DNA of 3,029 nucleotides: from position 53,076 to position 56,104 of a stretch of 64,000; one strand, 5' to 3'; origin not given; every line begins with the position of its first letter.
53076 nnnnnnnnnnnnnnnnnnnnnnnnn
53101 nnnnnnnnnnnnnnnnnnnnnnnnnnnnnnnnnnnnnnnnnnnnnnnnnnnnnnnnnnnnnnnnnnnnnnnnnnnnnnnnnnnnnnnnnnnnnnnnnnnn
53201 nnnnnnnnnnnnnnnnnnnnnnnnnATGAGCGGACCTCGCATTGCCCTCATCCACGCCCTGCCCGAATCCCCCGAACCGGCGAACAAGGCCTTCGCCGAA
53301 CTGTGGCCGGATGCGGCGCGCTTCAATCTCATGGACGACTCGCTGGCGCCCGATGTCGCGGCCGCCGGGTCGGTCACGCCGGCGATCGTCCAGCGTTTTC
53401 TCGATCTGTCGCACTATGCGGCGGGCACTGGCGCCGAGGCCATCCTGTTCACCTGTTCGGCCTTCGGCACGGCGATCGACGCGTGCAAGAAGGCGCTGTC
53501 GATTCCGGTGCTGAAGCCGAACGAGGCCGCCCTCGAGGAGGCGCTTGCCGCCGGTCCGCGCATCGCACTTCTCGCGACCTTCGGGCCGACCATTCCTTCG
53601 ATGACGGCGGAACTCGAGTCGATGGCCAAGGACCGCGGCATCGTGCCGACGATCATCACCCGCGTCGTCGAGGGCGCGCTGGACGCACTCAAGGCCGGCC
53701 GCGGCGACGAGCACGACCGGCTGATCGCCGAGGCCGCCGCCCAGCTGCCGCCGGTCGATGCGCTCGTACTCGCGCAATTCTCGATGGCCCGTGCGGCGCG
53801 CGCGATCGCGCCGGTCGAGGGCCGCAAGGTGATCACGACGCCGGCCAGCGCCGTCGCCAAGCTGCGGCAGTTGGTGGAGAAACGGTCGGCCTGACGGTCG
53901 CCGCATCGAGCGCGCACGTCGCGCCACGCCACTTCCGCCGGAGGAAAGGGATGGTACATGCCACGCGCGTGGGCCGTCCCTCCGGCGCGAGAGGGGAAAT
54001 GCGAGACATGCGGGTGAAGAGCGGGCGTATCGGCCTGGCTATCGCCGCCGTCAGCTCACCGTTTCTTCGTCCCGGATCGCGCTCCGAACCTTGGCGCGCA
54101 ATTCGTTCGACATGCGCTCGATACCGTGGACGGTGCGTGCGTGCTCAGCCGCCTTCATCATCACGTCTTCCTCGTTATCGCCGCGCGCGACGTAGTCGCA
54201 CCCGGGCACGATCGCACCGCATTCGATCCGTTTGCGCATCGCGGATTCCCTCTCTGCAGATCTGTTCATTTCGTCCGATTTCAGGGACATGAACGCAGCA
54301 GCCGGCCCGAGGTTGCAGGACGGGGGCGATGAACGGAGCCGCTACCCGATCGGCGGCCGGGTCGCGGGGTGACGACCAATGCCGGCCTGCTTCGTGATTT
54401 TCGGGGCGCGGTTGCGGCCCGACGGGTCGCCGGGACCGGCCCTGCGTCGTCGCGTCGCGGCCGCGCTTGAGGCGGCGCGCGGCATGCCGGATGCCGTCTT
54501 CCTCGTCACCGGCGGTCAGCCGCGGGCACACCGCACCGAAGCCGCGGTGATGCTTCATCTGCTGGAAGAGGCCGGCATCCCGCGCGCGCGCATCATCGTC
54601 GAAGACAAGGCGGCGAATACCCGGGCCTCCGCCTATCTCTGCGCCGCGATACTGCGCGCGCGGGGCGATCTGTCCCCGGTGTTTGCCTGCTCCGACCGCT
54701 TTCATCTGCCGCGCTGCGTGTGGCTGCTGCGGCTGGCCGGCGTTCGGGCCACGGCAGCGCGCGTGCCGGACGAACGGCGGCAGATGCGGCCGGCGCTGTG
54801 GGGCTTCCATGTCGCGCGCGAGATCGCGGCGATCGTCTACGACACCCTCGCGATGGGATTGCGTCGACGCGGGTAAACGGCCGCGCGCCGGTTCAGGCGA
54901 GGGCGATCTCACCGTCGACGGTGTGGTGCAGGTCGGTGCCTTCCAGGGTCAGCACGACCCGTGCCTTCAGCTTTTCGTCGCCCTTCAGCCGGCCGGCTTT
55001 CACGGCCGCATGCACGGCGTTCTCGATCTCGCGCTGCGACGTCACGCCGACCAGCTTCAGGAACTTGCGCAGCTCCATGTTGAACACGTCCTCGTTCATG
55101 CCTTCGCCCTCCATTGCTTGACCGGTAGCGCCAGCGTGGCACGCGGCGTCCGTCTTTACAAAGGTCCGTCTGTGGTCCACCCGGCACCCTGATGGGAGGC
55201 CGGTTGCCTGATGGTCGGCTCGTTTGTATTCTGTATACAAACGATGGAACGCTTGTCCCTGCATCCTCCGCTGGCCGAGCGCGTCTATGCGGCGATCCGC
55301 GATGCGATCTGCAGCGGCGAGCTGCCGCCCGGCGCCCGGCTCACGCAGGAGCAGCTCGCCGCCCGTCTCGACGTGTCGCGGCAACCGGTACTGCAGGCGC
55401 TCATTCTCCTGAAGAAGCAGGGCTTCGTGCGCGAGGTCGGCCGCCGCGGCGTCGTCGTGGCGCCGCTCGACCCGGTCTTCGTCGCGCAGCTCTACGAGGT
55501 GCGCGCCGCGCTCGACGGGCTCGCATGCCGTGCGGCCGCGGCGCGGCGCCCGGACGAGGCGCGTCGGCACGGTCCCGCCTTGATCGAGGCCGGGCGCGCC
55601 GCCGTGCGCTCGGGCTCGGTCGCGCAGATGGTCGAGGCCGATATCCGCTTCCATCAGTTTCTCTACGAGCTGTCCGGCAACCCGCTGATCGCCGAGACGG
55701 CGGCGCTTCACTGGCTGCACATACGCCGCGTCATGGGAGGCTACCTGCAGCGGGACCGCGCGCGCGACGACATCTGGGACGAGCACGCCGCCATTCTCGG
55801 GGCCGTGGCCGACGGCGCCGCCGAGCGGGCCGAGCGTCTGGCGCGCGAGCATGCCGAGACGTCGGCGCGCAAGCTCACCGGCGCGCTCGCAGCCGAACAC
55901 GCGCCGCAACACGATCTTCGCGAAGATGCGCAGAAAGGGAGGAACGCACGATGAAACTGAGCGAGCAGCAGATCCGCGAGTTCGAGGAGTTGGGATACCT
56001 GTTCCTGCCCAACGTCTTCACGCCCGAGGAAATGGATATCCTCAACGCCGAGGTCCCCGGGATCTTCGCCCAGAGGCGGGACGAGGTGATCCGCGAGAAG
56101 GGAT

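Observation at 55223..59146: GntR-controlled four-gene operon: EctD-like dioxygenase, SAF-domain dehydrogenase, and NMO flavoenzyme, substrate unknown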

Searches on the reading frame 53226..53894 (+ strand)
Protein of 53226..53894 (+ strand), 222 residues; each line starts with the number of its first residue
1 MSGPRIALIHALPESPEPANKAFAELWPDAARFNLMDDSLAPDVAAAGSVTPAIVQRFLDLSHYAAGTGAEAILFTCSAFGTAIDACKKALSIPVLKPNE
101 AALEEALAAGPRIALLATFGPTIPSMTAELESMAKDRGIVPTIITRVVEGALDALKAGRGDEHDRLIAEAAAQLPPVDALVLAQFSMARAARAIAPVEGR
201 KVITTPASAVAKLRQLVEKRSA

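Call 8: search_protein_families(library=pfam, proteins=[window:53226-53894:+])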
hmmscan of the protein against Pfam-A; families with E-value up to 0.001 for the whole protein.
window:53226-53894:+ (222 aa): 1 family
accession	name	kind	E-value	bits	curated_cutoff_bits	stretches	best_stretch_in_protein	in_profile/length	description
PF01177.27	Asp_Glu_race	-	1.8e-15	57.8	31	1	24-212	21-210/211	Asp/Glu/Hydantoin racemase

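Call 9: search_protein_families(library=ncbifam, proteins=[window:53226-53894:+])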
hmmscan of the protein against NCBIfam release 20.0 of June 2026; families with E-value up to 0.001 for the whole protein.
window:53226-53894:+ (222 aa): 0 families

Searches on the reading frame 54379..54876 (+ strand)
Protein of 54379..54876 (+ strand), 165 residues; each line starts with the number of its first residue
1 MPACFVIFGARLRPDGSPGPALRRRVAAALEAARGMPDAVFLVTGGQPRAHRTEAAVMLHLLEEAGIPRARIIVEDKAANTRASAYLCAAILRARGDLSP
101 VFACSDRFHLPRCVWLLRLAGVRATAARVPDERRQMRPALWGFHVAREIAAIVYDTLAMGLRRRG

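Call 8: search_protein_families(library=pfam, proteins=[window:54379-54876:+])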
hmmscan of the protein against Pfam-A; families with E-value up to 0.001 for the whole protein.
window:54379-54876:+ (165 aa): 1 family
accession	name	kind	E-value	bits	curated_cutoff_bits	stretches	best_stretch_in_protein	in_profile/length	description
PF02698.23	DUF218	-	6.8e-21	75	27.6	1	5-135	3-110/133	DUF218 domain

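Call 9: search_protein_families(library=ncbifam, proteins=[window:54379-54876:+])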
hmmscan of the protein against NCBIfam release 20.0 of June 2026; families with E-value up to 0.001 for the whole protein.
window:54379-54876:+ (165 aa): 1 family
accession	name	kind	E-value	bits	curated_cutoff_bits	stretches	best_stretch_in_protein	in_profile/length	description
NF007794.0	PRK10494.1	equivalog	0.00017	21.1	205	1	25-127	108-207/259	envelope biogenesis factor ElyC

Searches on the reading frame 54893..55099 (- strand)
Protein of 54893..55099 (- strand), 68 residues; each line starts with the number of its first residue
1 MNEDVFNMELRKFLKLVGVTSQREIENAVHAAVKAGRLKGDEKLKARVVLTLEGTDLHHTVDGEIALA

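Call 39: search_protein_families(library=pfam, proteins=[window:54893-55099:-])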
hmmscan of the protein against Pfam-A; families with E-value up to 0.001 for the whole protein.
window:54893-55099:- (68 aa): 1 family
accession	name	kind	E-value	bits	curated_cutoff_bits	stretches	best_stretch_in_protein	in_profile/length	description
PF20104.4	DUF6494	-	6.5e-32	110.1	24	1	1-67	1-67/68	Family of unknown function (DUF6494)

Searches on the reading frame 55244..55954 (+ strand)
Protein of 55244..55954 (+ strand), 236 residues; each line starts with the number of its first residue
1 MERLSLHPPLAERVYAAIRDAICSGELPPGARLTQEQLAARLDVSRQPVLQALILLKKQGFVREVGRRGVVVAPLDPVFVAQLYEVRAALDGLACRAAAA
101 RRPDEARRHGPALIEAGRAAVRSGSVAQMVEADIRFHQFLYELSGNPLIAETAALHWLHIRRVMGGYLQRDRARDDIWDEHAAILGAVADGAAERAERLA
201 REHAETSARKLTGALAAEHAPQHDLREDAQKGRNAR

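Call 8: search_protein_families(library=pfam, proteins=[window:55244-55954:+])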
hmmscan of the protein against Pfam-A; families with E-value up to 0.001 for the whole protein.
window:55244-55954:+ (236 aa): 4 families
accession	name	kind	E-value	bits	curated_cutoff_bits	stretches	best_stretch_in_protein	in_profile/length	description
PF07729.17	FCD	-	4.6e-25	88.9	24.3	1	82-205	1-124/125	FCD domain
PF00392.27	GntR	-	7.9e-16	57.9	27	1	10-72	1-64/64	Bacterial regulatory proteins, gntR family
PF13545.12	HTH_Crp_2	-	5.1e-05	23.6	27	1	32-72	22-61/70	Crp-like helix-turn-helix domain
PF12802.13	MarR_2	-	0.00082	19.9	27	0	29-64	19-52/61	MarR family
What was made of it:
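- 55244..55954 (+): GntR-family transcription regulator of the FadR/FCD subfamily (236 aa). It probably represses its own operon. Call 8: PF00392 57.9 bits and PF07729 88.9 bits.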

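Call 9: search_protein_families(library=ncbifam, proteins=[window:55244-55954:+])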
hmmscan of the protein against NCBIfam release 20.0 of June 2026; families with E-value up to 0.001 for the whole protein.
window:55244-55954:+ (236 aa): 18 families
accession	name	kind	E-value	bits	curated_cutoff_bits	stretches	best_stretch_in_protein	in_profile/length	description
TIGR03338.1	phnR_burk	equivalog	5.6e-29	101.3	271.5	1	10-208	12-210/212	phosphonate utilization associated transcriptional regulator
NF003011.0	PRK03837.1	subfamily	1.6e-15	57.4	260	1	80-210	104-232/241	transcriptional regulator NanR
NF052282.1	PLP_TF_PdxR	equivalog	2.2e-10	40.2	320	1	9-78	1-71/448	MocR-like pyridoxine biosynthesis transcription factor PdxR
NF008504.0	PRK11414.1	equivalog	4.9e-10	39.5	225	1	8-161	10-163/221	GntR family transcriptional regulator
NF007741.0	PRK10421.1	equivalog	1.3e-08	34.6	311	0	76-211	94-233/262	transcriptional regulator LldR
NF007442.0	PRK09990.1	equivalog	7.8e-08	32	301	1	9-213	10-237/256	transcriptional regulator GlcC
TIGR02018.2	his_ut_repres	equivalog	9.4e-08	31.7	220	1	12-75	2-66/226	histidine utilization transcriptional repressor HutC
NF008576.0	PRK11534.1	equivalog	4.3e-07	29.8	218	1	13-105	11-103/225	DNA-binding transcriptional regulator CsiR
NF053730.1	TransRegRv1152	equivalog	7.6e-07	29.1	170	1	8-82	15-90/120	Rv1152 family transcriptional regulator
NF052290.2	MocR_like_YczR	exception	1.4e-06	27.3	487.4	1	9-74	19-86/458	MocR-like transcription factor YczR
NF007001.0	PRK09464.1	equivalog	9.6e-06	25.4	330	1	8-203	9-224/254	pyruvate dehydrogenase complex transcriptional repressor PdhR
NF012025.0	PRK15481.1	equivalog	1.2e-05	24.2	573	1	10-94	7-92/432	MocR-like B6 salvage transcription factor PtsJ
NF052281.1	rhizopine_MocR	equivalog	1.3e-05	24.1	650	1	8-78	17-88/479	rhizopine catabolism transcriptional regulator MocR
NF052286.1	ecto_TF_EhuR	exception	1.5e-05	23.8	480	1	12-67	14-71/458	MocR-like ectoine utilization transcription factor EhuR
NF007588.0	PRK10225.1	equivalog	1.7e-05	24.2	442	1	13-73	13-72/257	Uxu operon transcriptional regulator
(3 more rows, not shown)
